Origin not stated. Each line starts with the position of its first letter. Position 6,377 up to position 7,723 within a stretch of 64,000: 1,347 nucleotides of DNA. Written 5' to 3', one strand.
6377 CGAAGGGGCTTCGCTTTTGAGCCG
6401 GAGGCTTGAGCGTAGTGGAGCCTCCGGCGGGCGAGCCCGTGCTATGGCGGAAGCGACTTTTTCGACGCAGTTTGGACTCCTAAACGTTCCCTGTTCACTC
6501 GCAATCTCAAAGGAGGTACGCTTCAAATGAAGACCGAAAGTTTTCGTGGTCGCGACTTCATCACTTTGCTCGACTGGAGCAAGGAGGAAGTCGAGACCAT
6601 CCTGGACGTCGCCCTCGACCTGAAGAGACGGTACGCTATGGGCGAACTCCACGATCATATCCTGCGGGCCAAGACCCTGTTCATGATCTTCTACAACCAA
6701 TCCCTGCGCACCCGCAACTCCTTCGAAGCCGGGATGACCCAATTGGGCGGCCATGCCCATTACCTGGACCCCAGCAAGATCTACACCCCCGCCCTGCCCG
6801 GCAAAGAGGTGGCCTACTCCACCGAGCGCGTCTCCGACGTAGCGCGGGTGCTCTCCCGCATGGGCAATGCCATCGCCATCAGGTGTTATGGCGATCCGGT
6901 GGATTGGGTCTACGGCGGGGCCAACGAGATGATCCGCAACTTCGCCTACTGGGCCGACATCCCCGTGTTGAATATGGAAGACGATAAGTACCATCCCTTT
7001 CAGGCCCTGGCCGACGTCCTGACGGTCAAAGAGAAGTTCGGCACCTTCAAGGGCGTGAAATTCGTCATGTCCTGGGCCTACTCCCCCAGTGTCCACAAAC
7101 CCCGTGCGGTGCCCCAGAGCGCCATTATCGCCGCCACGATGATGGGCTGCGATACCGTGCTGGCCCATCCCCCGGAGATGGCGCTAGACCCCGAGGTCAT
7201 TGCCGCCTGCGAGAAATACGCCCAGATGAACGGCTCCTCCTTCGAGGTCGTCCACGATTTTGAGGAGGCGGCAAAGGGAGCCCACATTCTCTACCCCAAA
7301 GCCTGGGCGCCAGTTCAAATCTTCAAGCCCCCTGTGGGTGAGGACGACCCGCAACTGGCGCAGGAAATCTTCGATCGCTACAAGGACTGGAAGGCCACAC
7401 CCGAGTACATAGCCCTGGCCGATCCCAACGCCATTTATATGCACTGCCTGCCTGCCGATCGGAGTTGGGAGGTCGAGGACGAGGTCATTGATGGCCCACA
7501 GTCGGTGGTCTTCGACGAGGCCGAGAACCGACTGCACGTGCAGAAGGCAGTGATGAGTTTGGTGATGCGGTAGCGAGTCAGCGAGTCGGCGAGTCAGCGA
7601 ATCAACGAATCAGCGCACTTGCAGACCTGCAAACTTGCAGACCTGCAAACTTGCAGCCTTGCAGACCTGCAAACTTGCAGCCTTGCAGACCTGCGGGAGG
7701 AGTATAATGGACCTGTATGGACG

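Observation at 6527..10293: Tandem pair of divergent YgeW-type carbamoyltransferases plus carbamate kinase: an orphan catabolic transcarbamylase module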

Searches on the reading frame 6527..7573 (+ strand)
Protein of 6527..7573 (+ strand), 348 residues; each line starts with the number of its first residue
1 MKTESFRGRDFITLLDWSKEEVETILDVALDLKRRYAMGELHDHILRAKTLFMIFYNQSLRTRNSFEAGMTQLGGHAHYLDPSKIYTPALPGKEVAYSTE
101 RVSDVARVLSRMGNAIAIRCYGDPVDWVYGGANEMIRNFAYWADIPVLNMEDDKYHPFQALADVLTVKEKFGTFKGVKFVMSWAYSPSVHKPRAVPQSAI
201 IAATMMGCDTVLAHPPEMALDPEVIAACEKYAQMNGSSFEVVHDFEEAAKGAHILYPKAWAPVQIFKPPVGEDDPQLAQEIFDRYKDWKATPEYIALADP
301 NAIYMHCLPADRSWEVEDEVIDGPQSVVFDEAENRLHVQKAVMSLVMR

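Call 7: search_protein_families(library=ncbifam, proteins=[window:6527-7573:+], max_evalue=0.00001)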
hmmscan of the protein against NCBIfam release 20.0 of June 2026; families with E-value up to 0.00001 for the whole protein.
window:6527-7573:+ (348 aa): 16 families
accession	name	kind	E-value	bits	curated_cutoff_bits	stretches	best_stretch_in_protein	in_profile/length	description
NF003384.0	PRK04523.1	equivalog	1.6e-84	283.8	288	1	9-347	4-333/336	N-acetylornithine carbamoyltransferase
TIGR00658.1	orni_carb_tr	equivalog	2.6e-74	250.1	280.85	1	9-347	1-303/304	ornithine carbamoyltransferase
NF001986.0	PRK00779.1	subfamily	1.2e-73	248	306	1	7-347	4-304/307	ornithine carbamoyltransferase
TIGR04384.1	putr_carbamoyl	exception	7.6e-58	196.2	500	1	10-346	1-306/330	putrescine carbamoyltransferase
NF011380.0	PRK14805.1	equivalog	1.1e-51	175.7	421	1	10-346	3-299/302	ornithine carbamoyltransferase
NF003286.0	PRK04284.1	subfamily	4.3e-50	170.7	515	1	5-344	3-327/332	ornithine carbamoyltransferase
NF005538.0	PRK07200.1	equivalog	2.7e-44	151.8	453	1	4-335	17-364/396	knotted carbamoyltransferase YgeW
TIGR03316.1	ygeW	equivalog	1.2e-41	143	500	1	4-343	14-369/391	knotted carbamoyltransferase YgeW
NF009213.0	PRK12562.1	subfamily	7.1e-35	121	559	1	7-310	5-277/334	ornithine carbamoyltransferase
NF002470.0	PRK01713.1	equivalog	2e-32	112.9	545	1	7-310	6-277/334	ornithine carbamoyltransferase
NF002032.1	PRK00856.1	equivalog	2.3e-31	109.1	263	1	9-347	1-297/297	aspartate carbamoyltransferase catalytic subunit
TIGR00670.1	asp_carb_tr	equivalog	2.3e-31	109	236.95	1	9-347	1-303/304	aspartate carbamoyltransferase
NF011379.0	PRK14804.1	equivalog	2.3e-27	96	373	2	143-343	118-305/311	ornithine carbamoyltransferase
NF006046.0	PRK08192.1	equivalog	4.4e-19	68.9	512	1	5-347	3-317/339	aspartate carbamoyltransferase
NF008853.0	PRK11891.1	equivalog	8.9e-15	54.2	560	1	11-347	91-398/430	aspartate carbamoyltransferase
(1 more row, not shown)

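Call 8: search_protein_families(library=pfam, proteins=[window:6527-7573:+], max_evalue=0.001)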
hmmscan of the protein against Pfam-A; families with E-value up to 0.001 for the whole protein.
window:6527-7573:+ (348 aa): 2 families
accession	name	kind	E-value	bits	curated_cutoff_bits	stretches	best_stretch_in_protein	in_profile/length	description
PF02729.26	OTCace_N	-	1.1e-37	129.8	29.9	1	9-169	1-148/148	Aspartate/ornithine carbamoyltransferase, carbamoyl-P binding domain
PF00185.30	OTCace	-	3.1e-36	125.3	29.4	1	195-345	15-156/157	Aspartate/ornithine carbamoyltransferase, Asp/Orn binding domain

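Call 14: search_solved_structures(query=window:6527-7573:+, max_evalue=1e-10, show_alignments=2)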
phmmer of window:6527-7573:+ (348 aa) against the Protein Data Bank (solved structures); distinct sequences matched with E-value up to 1e-10: 56.
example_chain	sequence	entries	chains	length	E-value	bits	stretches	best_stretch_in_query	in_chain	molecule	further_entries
3m5c_A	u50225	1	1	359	1.1e-59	205.5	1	9-346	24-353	N-acetylornithine carbamoyltransferase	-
3l05_A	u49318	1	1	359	3.3e-59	203.9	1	9-346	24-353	N-acetylornithine carbamoyltransferase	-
3kzc_A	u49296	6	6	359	3.9e-59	203.6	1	9-346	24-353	N-acetylornithine carbamoyltransferase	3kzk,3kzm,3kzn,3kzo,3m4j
3l02_A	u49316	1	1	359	4.3e-59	203.5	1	9-346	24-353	N-acetylornithine carbamoyltransferase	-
3l06_A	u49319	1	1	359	4.3e-59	203.5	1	9-346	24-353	N-acetylornithine carbamoyltransferase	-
3m5d_A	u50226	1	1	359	5.4e-59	203.2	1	9-346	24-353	N-acetylornithine carbamoyltransferase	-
3l04_A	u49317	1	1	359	5.4e-59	203.2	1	9-346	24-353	N-acetylornithine carbamoyltransferase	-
3m4n_A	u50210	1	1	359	7.5e-59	202.7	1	9-346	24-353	N-acetylornithine carbamoyltransferase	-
1pvv_A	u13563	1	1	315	6.5e-57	196.3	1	5-347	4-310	Ornithine carbamoyltransferase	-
1a1s_A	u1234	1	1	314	7.3e-57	196.2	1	5-347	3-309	ORNITHINE CARBAMOYLTRANSFERASE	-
1vlv_A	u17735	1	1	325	4.7e-46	160.6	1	5-344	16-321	Ornithine carbamoyltransferase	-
3gd5_A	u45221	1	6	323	1.1e-43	152.8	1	9-347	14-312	Ornithine carbamoyltransferase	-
4nf2_A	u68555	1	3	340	2.8e-41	144.9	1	7-343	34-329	Ornithine carbamoyltransferase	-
7x99_A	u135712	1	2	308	2.9e-41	144.9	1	9-347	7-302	ornithine carbamoyltransferase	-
4ep1_A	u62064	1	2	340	3e-41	144.8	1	7-343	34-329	Ornithine carbamoyltransferase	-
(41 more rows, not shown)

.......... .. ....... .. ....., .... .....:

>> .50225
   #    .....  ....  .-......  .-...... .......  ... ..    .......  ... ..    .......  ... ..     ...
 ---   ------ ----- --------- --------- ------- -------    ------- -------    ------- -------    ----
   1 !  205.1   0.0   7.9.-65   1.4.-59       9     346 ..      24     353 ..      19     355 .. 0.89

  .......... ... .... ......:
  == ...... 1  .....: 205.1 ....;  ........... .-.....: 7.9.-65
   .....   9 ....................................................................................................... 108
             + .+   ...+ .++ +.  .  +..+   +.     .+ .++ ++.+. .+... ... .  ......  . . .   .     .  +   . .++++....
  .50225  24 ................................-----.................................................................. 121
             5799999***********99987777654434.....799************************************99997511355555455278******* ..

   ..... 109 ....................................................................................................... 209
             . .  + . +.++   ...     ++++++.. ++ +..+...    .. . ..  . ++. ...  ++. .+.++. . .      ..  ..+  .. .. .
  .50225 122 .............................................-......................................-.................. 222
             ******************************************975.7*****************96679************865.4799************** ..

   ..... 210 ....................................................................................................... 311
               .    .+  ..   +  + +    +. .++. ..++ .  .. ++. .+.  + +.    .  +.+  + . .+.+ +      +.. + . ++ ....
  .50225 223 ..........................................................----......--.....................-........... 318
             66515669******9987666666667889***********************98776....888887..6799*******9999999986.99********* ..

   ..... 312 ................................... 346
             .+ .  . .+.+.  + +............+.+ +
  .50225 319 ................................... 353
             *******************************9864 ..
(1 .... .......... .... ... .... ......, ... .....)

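Call 17: find_homologous_proteins(query=window:6527-7573:+, max_evalue=1e-30)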
Query window:6527-7573:+ (348 aa): 7094 proteins with E <= 1e-30 among 8000 candidates; the best 120 are listed.
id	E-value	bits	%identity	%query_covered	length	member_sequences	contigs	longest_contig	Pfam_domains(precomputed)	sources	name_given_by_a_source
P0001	7.9e-238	806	100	100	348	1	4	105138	PF00185.31,PF02729.27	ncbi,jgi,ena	-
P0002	1.1e-237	806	100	100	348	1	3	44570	PF00185.31,PF02729.27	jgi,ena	-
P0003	1.5e-232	789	97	100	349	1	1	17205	PF00185.31,PF02729.27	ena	-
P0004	4.4e-222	754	92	100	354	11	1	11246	PF00185.31,PF02729.27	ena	-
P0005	1.7e-219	746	91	100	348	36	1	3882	PF00185.31,PF02729.27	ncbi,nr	ncbi:MAG: ornithine carbamoyltransferase [Chloroflexi bacterium]|nr:ornithine carbamoyltransferase [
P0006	1.9e-214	729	88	100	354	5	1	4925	PF00185.31,PF02729.27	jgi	jgi:ornithine carbamoyltransferase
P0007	3.8e-213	725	87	100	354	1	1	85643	PF00185.31,PF02729.27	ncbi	-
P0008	4.1e-213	725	89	100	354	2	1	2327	PF00185.31,PF02729.27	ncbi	ncbi:MAG: ornithine carbamoyltransferase [Anaerolineae bacterium]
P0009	4.9e-213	725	88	100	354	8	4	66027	PF00185.31,PF02729.27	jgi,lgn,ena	jgi:N-acetylornithine carbamoyltransferase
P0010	5.3e-213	725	88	100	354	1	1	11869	PF00185.31,PF02729.27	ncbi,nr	ncbi:MAG: ornithine carbamoyltransferase [Anaerolineae bacterium]|nr:ornithine carbamoyltransferase 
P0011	4.9e-212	721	90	100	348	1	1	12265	PF00185.31,PF02729.27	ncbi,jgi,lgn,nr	ncbi:MAG TPA: ornithine carbamoyltransferase [Chloroflexi bacterium]|nr:ornithine carbamoyltransfera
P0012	8.5e-212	721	89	100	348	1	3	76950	PF00185.31,PF02729.27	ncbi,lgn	-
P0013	1.4e-211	720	88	100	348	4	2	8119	PF00185.31,PF02729.27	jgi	jgi:N-acetylornithine carbamoyltransferase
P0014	1.6e-211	720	88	100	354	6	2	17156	PF00185.31,PF02729.27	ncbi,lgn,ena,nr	ncbi:MAG TPA: ornithine carbamoyltransferase [Chloroflexi bacterium]|nr:ornithine carbamoyltransfera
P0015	1.6e-210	716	87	100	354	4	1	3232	PF00185.31,PF02729.27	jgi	jgi:ornithine carbamoyltransferase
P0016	1.6e-210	716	87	100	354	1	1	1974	PF00185.31,PF02729.27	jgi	jgi:N-acetylornithine carbamoyltransferase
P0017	1.7e-210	716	88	100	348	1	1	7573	PF00185.31,PF02729.27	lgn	-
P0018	3.4e-210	715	87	100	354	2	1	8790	PF00185.31,PF02729.27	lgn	-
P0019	6.5e-210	714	87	100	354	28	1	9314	PF00185.31,PF02729.27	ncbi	-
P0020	9.4e-210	714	88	100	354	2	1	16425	PF00185.31,PF02729.27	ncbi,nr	ncbi:MAG: ornithine carbamoyltransferase [Anaerolineales bacterium]|nr:ornithine carbamoyltransferas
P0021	1.3e-209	713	88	100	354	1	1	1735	PF00185.31,PF02729.27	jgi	jgi:ornithine carbamoyltransferase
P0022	2.5e-209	712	87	100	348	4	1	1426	PF00185.31,PF02729.27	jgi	jgi:N-acetylornithine carbamoyltransferase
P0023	3.6e-209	712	86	100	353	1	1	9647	PF00185.31,PF02729.27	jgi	jgi:N-acetylornithine carbamoyltransferase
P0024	1.1e-208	710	88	100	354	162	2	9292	PF00185.31,PF02729.27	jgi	jgi:ornithine carbamoyltransferase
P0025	1.5e-208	710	87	100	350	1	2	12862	PF00185.31,PF02729.27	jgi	jgi:N-acetylornithine carbamoyltransferase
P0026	1.7e-208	710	87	100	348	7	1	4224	PF00185.31,PF02729.27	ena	-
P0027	4.3e-208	708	87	100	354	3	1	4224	PF00185.31,PF02729.27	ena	-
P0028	4.8e-208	708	87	100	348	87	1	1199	PF00185.31,PF02729.27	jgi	jgi:N-acetylornithine carbamoyltransferase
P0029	6.8e-208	708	85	100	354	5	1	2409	PF00185.31,PF02729.27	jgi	-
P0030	9.5e-208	707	87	100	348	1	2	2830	PF00185.31,PF02729.27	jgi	jgi:N-acetylornithine carbamoyltransferase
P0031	2.0e-207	706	87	100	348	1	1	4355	PF00185.31,PF02729.27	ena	-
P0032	7.2e-207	704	88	100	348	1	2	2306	PF00185.31,PF02729.27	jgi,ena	jgi:N-acetylornithine carbamoyltransferase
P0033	7.3e-207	704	85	100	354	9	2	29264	PF00185.31,PF02729.27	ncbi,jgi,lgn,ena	-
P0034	8.6e-207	704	86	100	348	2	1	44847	PF00185.31,PF02729.27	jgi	jgi:N-acetylornithine carbamoyltransferase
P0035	1.1e-206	704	85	100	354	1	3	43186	PF00185.31,PF02729.27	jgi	-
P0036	3.0e-206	702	87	100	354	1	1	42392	PF00185.31,PF02729.27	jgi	-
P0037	7.2e-206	701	84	100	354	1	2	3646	PF00185.31,PF02729.27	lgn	-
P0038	7.8e-206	701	85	100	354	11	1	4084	PF00185.31,PF02729.27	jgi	jgi:N-acetylornithine carbamoyltransferase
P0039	2.9e-205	699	84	100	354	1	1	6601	PF00185.31,PF02729.27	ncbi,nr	ncbi:MAG: ornithine carbamoyltransferase [Anaerolineae bacterium]|nr:ornithine carbamoyltransferase 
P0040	4.9e-205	698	86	100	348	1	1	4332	PF00185.31,PF02729.27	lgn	-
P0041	7.9e-205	698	86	100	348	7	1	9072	PF00185.31,PF02729.27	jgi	-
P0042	8.0e-205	698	86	100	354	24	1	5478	PF00185.31,PF02729.27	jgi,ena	-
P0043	1.2e-204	697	85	100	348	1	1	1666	PF00185.31,PF02729.27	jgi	jgi:N-acetylornithine carbamoyltransferase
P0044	6.7e-204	695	85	100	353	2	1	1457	PF00185.31,PF02729.27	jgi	-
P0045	7.2e-204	694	84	100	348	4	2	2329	PF00185.31,PF02729.27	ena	-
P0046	1.1e-203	694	84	100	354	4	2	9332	PF00185.31,PF02729.27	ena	-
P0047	2.6e-203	693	83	100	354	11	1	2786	PF00185.31,PF02729.27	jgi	jgi:ornithine carbamoyltransferase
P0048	4.2e-203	692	85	100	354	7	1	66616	PF00185.31,PF02729.27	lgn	-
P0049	4.7e-203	692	84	100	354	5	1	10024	PF00185.31,PF02729.27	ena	-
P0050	5.1e-203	692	85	100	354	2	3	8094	PF00185.31,PF02729.27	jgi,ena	-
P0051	2.7e-202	689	84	100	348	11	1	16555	PF00185.31,PF02729.27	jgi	-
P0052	2.9e-202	689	84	100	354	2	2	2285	PF00185.31,PF02729.27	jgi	jgi:ornithine carbamoyltransferase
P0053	7.6e-202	688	84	100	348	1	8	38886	PF00185.31,PF02729.27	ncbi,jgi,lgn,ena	jgi:ornithine carbamoyltransferase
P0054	1.1e-201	687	84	100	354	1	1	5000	PF00185.31,PF02729.27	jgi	-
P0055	1.2e-201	687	86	100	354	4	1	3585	PF00185.31,PF02729.27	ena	-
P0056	2.8e-201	686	86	100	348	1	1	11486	PF00185.31,PF02729.27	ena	-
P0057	3.3e-201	686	83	100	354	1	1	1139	PF00185.31,PF02729.27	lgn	-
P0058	1.1e-200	684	85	100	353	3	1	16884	PF00185.31,PF02729.27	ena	-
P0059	1.4e-200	684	84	100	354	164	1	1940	PF00185.31,PF02729.27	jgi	jgi:N-acetylornithine carbamoyltransferase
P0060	1.9e-200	683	84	100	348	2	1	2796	PF00185.31,PF02729.27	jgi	-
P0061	3.2e-200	682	84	100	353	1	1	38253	PF00185.31,PF02729.27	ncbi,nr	ncbi:MAG: ornithine carbamoyltransferase [Chloroflexi bacterium]|nr:ornithine carbamoyltransferase [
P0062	2.0e-199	680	83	100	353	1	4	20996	PF00185.31,PF02729.27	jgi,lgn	jgi:ornithine carbamoyltransferase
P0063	3.0e-199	679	82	100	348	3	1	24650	PF00185.31,PF02729.27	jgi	-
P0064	3.9e-199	679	83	100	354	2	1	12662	PF00185.31,PF02729.27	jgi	jgi:N-acetylornithine carbamoyltransferase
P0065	4.6e-199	679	84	100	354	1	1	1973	PF00185.31,PF02729.27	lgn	-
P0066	8.2e-199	678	82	100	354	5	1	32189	PF00185.31,PF02729.27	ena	-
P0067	1.6e-198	677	85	100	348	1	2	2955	PF00185.31,PF02729.27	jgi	jgi:ornithine carbamoyltransferase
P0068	1.5e-197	674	83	100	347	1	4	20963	PF00185.31,PF02729.27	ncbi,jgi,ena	-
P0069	4.3e-196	669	82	100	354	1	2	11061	PF00185.31,PF02729.27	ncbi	-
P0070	4.7e-196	669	82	100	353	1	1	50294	PF00185.31,PF02729.27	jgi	jgi:ornithine carbamoyltransferase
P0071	5.9e-196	668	82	100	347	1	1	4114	PF00185.31,PF02729.27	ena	-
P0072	1.5e-195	667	82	100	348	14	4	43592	PF00185.31,PF02729.27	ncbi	ncbi:MAG: N-acetylornithine carbamoyltransferase [Anaerolineae bacterium]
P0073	2.2e-195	667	82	100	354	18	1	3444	PF00185.31,PF02729.27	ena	-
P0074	4.6e-195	666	82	100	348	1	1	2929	PF00185.31,PF02729.27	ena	-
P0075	4.7e-195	665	81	100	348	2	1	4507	PF00185.31,PF02729.27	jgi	jgi:N-acetylornithine carbamoyltransferase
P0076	7.2e-195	665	81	100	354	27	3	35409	PF00185.31,PF02729.27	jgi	jgi:ornithine carbamoyltransferase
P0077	1.2e-194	664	81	100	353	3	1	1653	PF00185.31,PF02729.27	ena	-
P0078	9.0e-194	661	81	100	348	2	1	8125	PF00185.31,PF02729.27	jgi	-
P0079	1.1e-193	661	82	100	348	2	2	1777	PF00185.31,PF02729.27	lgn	-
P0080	1.2e-193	661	80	100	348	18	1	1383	PF00185.31,PF02729.27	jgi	jgi:N-acetylornithine carbamoyltransferase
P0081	1.2e-193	661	81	100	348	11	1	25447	PF00185.31,PF02729.27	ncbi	-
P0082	2.4e-193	660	82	100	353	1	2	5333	PF00185.31,PF02729.27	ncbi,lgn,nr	ncbi:MAG: ornithine carbamoyltransferase [Chloroflexota bacterium]|nr:ornithine carbamoyltransferase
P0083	3.2e-193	659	80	100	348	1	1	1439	PF00185.31,PF02729.27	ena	-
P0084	3.5e-193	659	80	100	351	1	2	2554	PF00185.31,PF02729.27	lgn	-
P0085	4.0e-193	659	81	100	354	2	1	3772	PF00185.31,PF02729.27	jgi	-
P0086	9.5e-193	658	82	100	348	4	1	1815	PF00185.31,PF02729.27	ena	-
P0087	1.2e-192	658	82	100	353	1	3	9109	PF00185.31,PF02729.27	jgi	jgi:ornithine carbamoyltransferase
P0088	1.5e-192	657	82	100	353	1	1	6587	PF00185.31,PF02729.27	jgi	jgi:ornithine carbamoyltransferase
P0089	1.6e-192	657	81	100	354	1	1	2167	PF00185.31,PF02729.27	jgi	jgi:N-acetylornithine carbamoyltransferase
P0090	2.4e-192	657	80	100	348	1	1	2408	PF00185.31,PF02729.27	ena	-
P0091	4.4e-192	656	80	100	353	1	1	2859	PF00185.31,PF02729.27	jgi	jgi:N-acetylornithine carbamoyltransferase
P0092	4.5e-192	656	80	100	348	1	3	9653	PF00185.31,PF02729.27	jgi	-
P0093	5.1e-192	656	81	100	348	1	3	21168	PF00185.31,PF02729.27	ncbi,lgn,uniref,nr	ncbi:ornithine carbamoyltransferase [Candidatus Hakubella thermalkaliphila]|uniref:Ornithine carbamo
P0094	6.8e-192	655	80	100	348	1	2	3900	PF00185.31,PF02729.27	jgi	-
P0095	6.9e-192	655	81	100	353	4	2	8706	PF00185.31,PF02729.27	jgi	jgi:ornithine carbamoyltransferase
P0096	1.9e-191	654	81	100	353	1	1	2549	PF00185.31,PF02729.27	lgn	-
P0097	4.1e-191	653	80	100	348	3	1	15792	PF00185.31,PF02729.27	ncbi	ncbi:MAG: N-acetylornithine carbamoyltransferase [Anaerolineae bacterium]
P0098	7.0e-191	652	79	100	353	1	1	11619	PF00185.31,PF02729.27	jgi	jgi:N-acetylornithine carbamoyltransferase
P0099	1.1e-190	651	80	100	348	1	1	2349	PF00185.31,PF02729.27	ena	-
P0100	1.6e-190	651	80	100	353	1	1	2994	PF00185.31,PF02729.27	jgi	jgi:ornithine carbamoyltransferase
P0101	2.0e-190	650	80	100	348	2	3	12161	PF00185.31,PF02729.27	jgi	-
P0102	2.2e-190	650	79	100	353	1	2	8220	PF00185.31,PF02729.27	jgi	jgi:N-acetylornithine carbamoyltransferase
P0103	2.3e-190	650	80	100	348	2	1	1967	PF00185.31,PF02729.27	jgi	jgi:N-acetylornithine carbamoyltransferase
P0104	3.7e-190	649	80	100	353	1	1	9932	PF00185.31,PF02729.27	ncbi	-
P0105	1.1e-189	648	79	100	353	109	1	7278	PF00185.31,PF02729.27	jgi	-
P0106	1.7e-189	647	79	100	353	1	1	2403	PF00185.31,PF02729.27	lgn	-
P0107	2.0e-189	647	80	100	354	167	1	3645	PF00185.31,PF02729.27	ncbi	-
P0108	2.4e-189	647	79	100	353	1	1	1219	PF00185.31,PF02729.27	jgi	jgi:N-acetylornithine carbamoyltransferase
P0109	4.7e-189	646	80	100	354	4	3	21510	PF00185.31,PF02729.27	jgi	jgi:ornithine carbamoyltransferase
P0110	6.4e-189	645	79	100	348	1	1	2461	PF00185.31,PF02729.27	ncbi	-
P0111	6.5e-189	645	80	100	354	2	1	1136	PF00185.31,PF02729.27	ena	-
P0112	7.2e-189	645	80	100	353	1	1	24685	PF00185.31,PF02729.27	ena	-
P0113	8.4e-189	645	80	100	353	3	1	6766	PF00185.31,PF02729.27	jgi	jgi:ornithine carbamoyltransferase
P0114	9.9e-189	645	78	100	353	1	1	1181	PF00185.31,PF02729.27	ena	-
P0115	1.2e-188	644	79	100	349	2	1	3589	PF00185.31,PF02729.27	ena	-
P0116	1.6e-188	644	80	100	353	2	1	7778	PF00185.31,PF02729.27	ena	-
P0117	1.8e-188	644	82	100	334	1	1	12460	PF00185.31,PF02729.27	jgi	jgi:ornithine carbamoyltransferase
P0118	2.0e-188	644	80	100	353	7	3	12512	PF00185.31,PF02729.27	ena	-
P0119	2.5e-188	643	79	100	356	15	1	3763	PF00185.31,PF02729.27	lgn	-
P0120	8.0e-188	642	78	100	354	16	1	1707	PF00185.31,PF02729.27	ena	-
